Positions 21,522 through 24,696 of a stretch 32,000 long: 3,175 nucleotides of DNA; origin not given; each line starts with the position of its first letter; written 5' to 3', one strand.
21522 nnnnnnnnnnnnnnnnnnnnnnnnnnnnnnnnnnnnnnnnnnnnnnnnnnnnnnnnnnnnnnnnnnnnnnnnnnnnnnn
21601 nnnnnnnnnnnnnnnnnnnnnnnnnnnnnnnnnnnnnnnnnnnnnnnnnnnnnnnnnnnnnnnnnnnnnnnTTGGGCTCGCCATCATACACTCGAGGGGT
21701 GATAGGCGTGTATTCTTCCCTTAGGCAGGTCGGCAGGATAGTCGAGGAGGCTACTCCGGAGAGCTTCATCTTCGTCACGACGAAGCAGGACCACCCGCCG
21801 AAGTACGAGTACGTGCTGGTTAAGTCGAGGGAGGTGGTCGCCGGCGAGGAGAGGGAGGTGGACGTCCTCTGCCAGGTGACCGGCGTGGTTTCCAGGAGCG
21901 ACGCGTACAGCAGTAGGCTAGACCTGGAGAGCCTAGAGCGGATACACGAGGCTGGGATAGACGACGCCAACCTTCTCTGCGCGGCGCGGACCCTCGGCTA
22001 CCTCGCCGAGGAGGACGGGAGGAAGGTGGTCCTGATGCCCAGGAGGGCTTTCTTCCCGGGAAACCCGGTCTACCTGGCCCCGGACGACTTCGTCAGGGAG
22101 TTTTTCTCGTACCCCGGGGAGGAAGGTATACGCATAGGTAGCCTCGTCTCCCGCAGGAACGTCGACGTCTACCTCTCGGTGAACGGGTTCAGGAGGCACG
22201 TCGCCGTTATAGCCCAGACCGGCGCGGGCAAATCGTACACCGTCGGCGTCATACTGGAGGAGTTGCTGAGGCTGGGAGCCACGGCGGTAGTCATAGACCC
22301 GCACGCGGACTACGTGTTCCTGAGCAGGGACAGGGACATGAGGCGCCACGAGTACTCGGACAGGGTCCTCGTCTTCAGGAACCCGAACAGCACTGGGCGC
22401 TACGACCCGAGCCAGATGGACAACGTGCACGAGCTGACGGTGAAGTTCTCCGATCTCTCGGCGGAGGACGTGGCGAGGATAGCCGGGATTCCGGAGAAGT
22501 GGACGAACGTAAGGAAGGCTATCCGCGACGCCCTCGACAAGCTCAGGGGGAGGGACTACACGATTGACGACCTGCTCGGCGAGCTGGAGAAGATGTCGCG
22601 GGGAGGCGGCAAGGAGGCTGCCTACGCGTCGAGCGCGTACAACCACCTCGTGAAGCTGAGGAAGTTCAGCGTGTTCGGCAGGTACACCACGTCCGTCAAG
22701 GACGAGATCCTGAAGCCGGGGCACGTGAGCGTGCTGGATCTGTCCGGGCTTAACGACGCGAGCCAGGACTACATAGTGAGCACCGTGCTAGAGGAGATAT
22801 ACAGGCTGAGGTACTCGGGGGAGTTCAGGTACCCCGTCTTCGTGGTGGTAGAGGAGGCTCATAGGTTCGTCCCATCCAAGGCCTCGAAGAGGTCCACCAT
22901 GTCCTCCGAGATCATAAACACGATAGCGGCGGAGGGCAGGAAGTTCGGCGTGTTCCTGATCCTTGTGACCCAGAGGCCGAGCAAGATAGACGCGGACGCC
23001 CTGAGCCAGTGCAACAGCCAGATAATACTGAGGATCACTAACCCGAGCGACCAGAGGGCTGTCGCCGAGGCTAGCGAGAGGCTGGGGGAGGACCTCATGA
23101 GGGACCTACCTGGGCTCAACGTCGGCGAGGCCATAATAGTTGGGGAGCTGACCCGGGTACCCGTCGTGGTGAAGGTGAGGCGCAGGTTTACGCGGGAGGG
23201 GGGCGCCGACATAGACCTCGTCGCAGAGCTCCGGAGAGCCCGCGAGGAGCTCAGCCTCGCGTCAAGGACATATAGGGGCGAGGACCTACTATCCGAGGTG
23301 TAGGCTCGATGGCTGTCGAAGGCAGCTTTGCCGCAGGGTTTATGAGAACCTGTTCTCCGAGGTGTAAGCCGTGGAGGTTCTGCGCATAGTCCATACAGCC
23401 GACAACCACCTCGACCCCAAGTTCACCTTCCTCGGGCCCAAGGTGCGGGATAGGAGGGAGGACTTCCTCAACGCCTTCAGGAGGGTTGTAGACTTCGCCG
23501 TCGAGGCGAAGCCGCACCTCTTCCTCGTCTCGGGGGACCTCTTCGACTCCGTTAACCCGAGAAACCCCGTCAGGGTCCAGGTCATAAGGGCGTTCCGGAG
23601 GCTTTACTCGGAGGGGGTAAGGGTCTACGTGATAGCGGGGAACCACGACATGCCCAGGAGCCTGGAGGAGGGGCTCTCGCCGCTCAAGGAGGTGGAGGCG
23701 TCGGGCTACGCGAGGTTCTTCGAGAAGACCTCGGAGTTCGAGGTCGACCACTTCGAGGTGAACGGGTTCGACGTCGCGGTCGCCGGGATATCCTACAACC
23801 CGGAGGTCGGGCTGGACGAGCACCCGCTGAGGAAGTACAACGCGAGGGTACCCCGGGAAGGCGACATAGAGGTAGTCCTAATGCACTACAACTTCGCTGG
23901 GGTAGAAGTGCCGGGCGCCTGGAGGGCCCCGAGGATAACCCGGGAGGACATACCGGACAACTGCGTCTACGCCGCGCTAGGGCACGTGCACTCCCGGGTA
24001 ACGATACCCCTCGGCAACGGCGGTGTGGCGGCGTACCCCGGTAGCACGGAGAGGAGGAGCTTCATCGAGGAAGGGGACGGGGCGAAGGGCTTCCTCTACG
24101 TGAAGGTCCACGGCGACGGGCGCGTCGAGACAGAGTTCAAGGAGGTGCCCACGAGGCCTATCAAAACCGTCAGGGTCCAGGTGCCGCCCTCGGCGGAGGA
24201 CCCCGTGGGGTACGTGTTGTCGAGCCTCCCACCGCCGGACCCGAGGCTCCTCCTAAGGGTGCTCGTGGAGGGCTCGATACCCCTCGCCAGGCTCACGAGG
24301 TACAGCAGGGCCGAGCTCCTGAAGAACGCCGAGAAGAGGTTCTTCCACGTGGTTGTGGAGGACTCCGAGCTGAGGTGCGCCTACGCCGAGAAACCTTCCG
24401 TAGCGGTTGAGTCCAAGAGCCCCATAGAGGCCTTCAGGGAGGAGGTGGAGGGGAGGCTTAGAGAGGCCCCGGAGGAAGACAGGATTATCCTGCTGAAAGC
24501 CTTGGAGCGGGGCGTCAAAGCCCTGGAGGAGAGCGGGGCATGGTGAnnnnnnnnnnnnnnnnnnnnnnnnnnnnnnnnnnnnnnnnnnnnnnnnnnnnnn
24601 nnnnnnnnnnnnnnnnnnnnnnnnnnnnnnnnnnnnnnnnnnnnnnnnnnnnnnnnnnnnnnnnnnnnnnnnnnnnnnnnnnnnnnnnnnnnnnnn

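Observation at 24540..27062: Rad50 has no zinc hook; a predicted transmembrane helical hairpin sits at the coiled-coil apex instead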

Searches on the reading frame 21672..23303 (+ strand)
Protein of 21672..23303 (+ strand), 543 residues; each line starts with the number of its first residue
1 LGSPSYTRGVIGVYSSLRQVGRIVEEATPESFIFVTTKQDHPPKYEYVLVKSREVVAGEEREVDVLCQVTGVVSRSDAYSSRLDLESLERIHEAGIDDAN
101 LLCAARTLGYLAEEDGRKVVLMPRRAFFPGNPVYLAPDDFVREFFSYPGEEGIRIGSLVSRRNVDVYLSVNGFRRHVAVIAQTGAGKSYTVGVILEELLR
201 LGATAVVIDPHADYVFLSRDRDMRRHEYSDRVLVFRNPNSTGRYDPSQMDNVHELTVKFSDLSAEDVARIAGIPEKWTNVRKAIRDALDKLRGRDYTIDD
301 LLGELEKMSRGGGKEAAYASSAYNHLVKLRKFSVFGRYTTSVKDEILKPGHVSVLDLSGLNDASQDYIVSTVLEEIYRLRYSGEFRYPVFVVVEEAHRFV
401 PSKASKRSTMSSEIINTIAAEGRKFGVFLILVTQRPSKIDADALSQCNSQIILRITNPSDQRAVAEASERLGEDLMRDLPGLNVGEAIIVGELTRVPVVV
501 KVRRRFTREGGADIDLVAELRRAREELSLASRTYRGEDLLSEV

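Call 5: search_protein_families(library=pfam, proteins=[window:21672-23303:+], max_evalue=0.01)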
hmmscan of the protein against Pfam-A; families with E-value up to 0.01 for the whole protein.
window:21672-23303:+ (543 aa): 9 families
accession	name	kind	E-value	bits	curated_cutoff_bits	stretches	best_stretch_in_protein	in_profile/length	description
PF01935.23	DUF87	-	3.1e-39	135.8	23.2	1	153-376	1-220/220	Helicase HerA, central domain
PF12846.13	AAA_10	-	1.8e-05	24.4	27.5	1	176-259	23-105/362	AAA-like domain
PF09378.16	HAS-barrel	-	4.5e-05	23.9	25.2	1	20-94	1-67/90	HAS barrel domain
PF05872.18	HerA_C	-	5.2e-05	22.5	22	0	372-489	240-361/502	Helicase HerA-like C-terminal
PF02534.20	T4SS-DNA_transf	-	0.0001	21.8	20.1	1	167-235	37-100/468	Type IV secretory system Conjugative DNA transfer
PF10412.15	TrwB_AAD_bind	-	0.00066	19.1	20.5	0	170-215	11-56/387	Type IV secretion-system coupling protein DNA-binding domain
PF00004.35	AAA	-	0.001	20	21.2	1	388-452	58-128/131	ATPase family associated with various cellular activities (AAA)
PF05707.18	Zot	-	0.0037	17.2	20.3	1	390-446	84-138/197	Zonular occludens toxin (Zot)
PF13401.12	AAA_22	-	0.0061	17.3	27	0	175-229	6-33/130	AAA domain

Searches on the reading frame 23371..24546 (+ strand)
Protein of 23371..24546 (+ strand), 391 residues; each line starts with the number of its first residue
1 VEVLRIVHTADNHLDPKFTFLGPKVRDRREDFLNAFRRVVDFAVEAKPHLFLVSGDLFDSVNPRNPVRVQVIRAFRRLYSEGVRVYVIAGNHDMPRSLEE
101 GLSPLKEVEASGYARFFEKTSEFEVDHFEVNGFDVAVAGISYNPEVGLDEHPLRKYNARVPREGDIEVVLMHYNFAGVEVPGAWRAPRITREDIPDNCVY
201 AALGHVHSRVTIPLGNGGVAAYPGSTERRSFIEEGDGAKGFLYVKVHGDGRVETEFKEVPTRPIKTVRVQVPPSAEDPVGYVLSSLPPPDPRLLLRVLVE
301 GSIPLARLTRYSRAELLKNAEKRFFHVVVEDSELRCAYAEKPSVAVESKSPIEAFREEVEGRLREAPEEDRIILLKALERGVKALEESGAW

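Call 5: search_protein_families(library=pfam, proteins=[window:23371-24546:+], max_evalue=0.01)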
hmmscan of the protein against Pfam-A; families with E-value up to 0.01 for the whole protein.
window:23371-24546:+ (391 aa): 2 families
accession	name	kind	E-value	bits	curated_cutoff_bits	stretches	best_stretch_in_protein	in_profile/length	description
PF00149.33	Metallophos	-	3.3e-13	50.9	21.5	1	4-207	1-189/191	Calcineurin-like phosphoesterase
PF12850.12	Metallophos_2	-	7e-05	23.3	27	1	5-231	2-140/154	Calcineurin-like phosphoesterase superfamily domain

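Call 60: search_solved_structures(query=window:23371-24543:+, max_evalue=0.00001)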
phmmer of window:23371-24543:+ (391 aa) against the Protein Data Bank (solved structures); distinct sequences matched with E-value up to 0.00001: 16.
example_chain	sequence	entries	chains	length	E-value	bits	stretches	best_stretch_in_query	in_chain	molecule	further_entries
3auz_A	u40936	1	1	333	1.4e-23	86.4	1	5-257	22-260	DNA double-strand break repair protein mre11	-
4tug_C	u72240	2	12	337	1.5e-23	86.4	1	5-257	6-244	DNA double-strand break repair protein Mre11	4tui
3av0_A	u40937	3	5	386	2.2e-23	85.8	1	5-257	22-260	DNA double-strand break repair protein mre11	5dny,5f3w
4o24_A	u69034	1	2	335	8.9e-13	50.9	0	3-94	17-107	Exonuclease, putative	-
2q8u_A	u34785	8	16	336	9e-13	50.9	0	3-94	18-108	Exonuclease, putative | Nuclease SbcCD subunit D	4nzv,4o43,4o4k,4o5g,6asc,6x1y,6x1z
1ii7_A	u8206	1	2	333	9.5e-13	50.8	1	5-233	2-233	Mre11 nuclease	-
3dsc_A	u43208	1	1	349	1.1e-12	50.5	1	5-233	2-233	DNA double-strand break repair protein mre11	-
3qg5_C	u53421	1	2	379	3.3e-12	49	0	5-94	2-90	Mre11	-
4hd0_A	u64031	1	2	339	6.1e-12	48.1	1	5-233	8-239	DNA double-strand break repair protein Mre11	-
3dsd_A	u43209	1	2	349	1.6e-11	46.7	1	5-233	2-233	DNA double-strand break repair protein mre11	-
3tho_B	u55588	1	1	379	3.3e-11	45.7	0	5-94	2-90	Exonuclease, putative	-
3thn_A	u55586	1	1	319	3.4e-11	45.7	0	4-94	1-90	Exonuclease, putative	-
1s8e_A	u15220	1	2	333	1.8e-10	43.3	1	5-233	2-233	exonuclease putative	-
7dog_A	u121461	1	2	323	3.2e-07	32.6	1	4-268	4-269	Nuclease SbcCD subunit D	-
4lty_C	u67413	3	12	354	8.9e-07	31.1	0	2-101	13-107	Exonuclease subunit SbcD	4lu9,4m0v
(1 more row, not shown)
